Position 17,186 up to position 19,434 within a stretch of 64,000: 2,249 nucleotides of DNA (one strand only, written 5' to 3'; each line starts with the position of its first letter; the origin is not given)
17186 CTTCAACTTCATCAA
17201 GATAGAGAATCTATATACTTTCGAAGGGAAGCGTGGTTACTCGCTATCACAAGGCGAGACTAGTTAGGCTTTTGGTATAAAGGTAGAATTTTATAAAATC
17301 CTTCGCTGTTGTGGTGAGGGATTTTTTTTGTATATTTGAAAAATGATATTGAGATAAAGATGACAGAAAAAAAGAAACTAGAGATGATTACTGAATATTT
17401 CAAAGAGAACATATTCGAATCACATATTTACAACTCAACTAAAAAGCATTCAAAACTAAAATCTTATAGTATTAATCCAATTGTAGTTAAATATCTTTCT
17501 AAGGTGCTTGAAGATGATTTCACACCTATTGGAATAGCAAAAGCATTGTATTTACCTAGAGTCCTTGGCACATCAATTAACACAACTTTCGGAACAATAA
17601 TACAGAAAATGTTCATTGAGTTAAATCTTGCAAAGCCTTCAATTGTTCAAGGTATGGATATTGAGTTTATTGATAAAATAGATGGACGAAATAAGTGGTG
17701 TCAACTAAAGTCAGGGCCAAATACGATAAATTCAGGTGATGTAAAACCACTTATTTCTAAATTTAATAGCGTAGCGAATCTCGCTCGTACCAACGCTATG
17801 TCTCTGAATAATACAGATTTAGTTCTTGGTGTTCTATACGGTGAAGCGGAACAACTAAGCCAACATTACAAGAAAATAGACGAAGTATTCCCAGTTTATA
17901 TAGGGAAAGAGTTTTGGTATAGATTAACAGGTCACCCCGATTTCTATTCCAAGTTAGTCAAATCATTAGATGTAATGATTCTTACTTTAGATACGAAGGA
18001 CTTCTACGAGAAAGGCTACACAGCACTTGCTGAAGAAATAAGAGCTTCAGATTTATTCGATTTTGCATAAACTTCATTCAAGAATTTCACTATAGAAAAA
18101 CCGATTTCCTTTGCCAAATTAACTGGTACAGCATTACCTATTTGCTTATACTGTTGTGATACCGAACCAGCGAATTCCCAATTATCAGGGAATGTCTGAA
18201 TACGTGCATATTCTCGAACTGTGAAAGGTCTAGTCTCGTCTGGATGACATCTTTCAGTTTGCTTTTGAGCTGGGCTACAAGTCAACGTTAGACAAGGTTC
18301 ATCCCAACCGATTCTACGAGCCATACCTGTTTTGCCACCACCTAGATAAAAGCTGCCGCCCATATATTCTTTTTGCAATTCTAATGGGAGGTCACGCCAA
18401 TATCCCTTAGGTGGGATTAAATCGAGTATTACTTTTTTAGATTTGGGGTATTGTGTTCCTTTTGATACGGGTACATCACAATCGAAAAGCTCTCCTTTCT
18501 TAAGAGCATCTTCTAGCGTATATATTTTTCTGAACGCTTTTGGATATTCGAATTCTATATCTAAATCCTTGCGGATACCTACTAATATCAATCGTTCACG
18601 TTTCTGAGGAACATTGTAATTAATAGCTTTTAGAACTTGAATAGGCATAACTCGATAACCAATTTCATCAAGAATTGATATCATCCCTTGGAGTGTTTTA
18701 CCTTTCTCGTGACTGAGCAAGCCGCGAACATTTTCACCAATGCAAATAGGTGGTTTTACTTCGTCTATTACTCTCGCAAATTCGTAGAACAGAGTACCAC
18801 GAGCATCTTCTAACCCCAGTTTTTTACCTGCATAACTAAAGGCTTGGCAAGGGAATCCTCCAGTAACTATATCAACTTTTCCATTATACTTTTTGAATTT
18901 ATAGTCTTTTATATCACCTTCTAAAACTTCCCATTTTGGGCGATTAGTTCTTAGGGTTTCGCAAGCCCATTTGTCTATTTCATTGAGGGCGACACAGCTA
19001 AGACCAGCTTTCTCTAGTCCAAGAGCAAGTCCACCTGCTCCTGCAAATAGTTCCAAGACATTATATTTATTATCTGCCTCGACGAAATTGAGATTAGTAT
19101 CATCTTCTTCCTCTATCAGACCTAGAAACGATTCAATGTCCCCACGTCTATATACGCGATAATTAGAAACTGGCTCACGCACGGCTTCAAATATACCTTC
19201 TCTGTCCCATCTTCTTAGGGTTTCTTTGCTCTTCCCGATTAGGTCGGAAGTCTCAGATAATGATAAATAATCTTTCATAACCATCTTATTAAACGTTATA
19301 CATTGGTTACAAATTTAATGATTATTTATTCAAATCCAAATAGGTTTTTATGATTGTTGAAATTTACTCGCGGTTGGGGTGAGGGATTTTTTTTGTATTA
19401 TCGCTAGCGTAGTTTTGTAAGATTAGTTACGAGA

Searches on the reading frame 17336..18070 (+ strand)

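Call 3: search_protein_families(library=pfam, proteins=[window:17336-18070:+], max_evalue=1)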
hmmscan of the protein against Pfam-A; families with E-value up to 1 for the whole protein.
window:17336-18070:+ (244 aa): 1 family
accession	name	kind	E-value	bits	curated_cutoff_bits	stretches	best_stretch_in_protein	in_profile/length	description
PF14511.12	RE_EcoO109I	-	3.8e-25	89.3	22.5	1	18-214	3-193/198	Type II restriction endonuclease EcoO109I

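Call 4: search_protein_families(library=padloc, proteins=[window:17336-18070:+], max_evalue=1)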
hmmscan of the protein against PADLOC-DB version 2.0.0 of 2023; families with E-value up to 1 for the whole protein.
window:17336-18070:+ (244 aa): 1 family
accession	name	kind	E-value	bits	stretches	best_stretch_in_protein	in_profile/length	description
PDLC01868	CARF3--CARF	-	0.013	13.1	1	3-63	84-142/218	-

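Call 5: search_protein_families(library=ncbifam, proteins=[window:17336-18070:+], max_evalue=1)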
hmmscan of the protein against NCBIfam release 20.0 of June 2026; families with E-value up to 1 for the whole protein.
window:17336-18070:+ (244 aa): 0 families

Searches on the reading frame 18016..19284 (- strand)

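Call 3: search_protein_families(library=pfam, proteins=[window:18016-19284:-], max_evalue=1)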
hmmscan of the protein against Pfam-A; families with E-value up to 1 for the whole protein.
window:18016-19284:- (422 aa): 8 families
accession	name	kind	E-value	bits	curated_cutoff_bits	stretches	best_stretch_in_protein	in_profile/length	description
PF00145.23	DNA_methylase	-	1e-86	291.8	22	1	74-399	1-323/324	C-5 cytosine-specific DNA methylase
PF13411.12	MerR_1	-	3e-05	24.5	21.6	1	8-52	2-45/69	MerR HTH family regulatory protein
PF00376.29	MerR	-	3.4e-05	24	28.2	1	10-45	3-38/38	MerR family regulatory protein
PF12728.13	HTH_17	-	0.00022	21.8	27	1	6-54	1-47/51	Helix-turn-helix domain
PF03602.21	Cons_hypoth95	-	0.03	14.4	24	1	73-119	42-88/182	Conserved hypothetical protein 95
PF07825.17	Exc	-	0.11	12.9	23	1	18-45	17-42/77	Excisionase-like protein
PF13649.12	Methyltransf_25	-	0.21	12.8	27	1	76-142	1-70/97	Methyltransferase domain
PF21572.2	Nop5_56-rel_N_Arc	-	0.21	12.4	27.8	1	168-210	16-58/128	Archaeal Nop5/56-rel, N-terminal domain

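Call 4: search_protein_families(library=padloc, proteins=[window:18016-19284:-], max_evalue=1)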
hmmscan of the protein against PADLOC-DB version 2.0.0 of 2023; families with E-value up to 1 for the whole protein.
window:18016-19284:- (422 aa): 67 families (the best 25 are shown)
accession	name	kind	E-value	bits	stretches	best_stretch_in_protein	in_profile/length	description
PDLC03330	MTase_II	-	2.4e-127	423.3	1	67-404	92-428/430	Type II methyltransferase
PDLC03272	MTase_II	-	5.2e-111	369.7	1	7-412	5-400/407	Type II methyltransferase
PDLC03378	MTase_II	-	2.2e-101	337.6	1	73-411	2-339/344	Type II methyltransferase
PDLC00026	DruM2|DruM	-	1.4e-87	292.4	1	73-415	4-331/336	DNA cytosine methylase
PDLC03234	MTase_II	-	1.1e-79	266.4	2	72-262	3-200/375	Type II methyltransferase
PDLC00033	DruM2|DruM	-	2.6e-73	245.4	1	70-402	18-364/368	DNA cytosine methylase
PDLC03326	MTase_II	-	3.3e-72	241.9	2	73-249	4-188/412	Type II methyltransferase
PDLC03307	MTase_II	-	7.9e-72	240.6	2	76-196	3-121/382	Type II methyltransferase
PDLC02650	DrmMII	-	2.3e-69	232.4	2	197-398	203-414/435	DrmMII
PDLC00027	DruM2|DruM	-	1.3e-65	220.1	2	69-307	7-228/361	DNA cytosine methylase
PDLC03237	MTase_II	-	9.5e-62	207.2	2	76-272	796-1003/1036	Type II methyltransferase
PDLC00029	DruM2|DruM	-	3.5e-61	205.4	1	72-415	3-324/329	DNA cytosine methylase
PDLC00031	DruM2|DruM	-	2.1e-59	199.5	2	70-251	8-185/361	DNA cytosine methylase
PDLC02649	DrmMII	-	4.1e-54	182.2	3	132-252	110-231/422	DrmMII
PDLC03361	MTase_II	-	2.2e-47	159.9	2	69-270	82-315/455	Type II methyltransferase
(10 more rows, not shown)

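Call 5: search_protein_families(library=ncbifam, proteins=[window:18016-19284:-], max_evalue=1)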
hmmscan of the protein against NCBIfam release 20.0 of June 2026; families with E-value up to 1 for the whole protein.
window:18016-19284:- (422 aa): 9 families
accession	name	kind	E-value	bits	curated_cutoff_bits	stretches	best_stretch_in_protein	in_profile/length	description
TIGR00675.1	dcm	superfamily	3.5e-80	270.1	100.65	1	76-395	1-326/329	DNA (cytosine-5-)-methyltransferase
NF007772.0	PRK10458.1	subfamily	6.9e-31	107.3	710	1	70-248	85-297/472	DNA cytosine methylase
TIGR00755.1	ksgA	equivalog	0.00014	21.2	171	1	66-145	23-103/256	16S rRNA (adenine(1518)-N(6)/adenine(1519)-N(6))-dimethyltransferase RsmA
NF000499.2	Erm23S_rRNA_broad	equivalog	0.0024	17.3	212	1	67-136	18-89/244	23S ribosomal RNA methyltransferase Erm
NF033518.0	transpos_IS607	equivalog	0.0026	17.3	110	1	11-63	2-53/187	IS607 family transposase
NF045543.1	erm_G_23S_MT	exception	0.0068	16.2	515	1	65-135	23-95/244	23S rRNA (adenine(2058)-N(6))-methyltransferase Erm(G)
NF047375.1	HeatShock_HspR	equivalog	0.017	15.1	105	1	8-53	5-49/92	heat shock protein transcriptional repressor HspR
NF053782.1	ChlnTransRegdde3219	equivalog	0.039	13.4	450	1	2-47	2-47/278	choline utilization transcriptional activator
NF052513.1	TransRegCarH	equivalog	0.059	12.6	400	1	8-53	8-53/274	HTH-type transcriptional repressor CarH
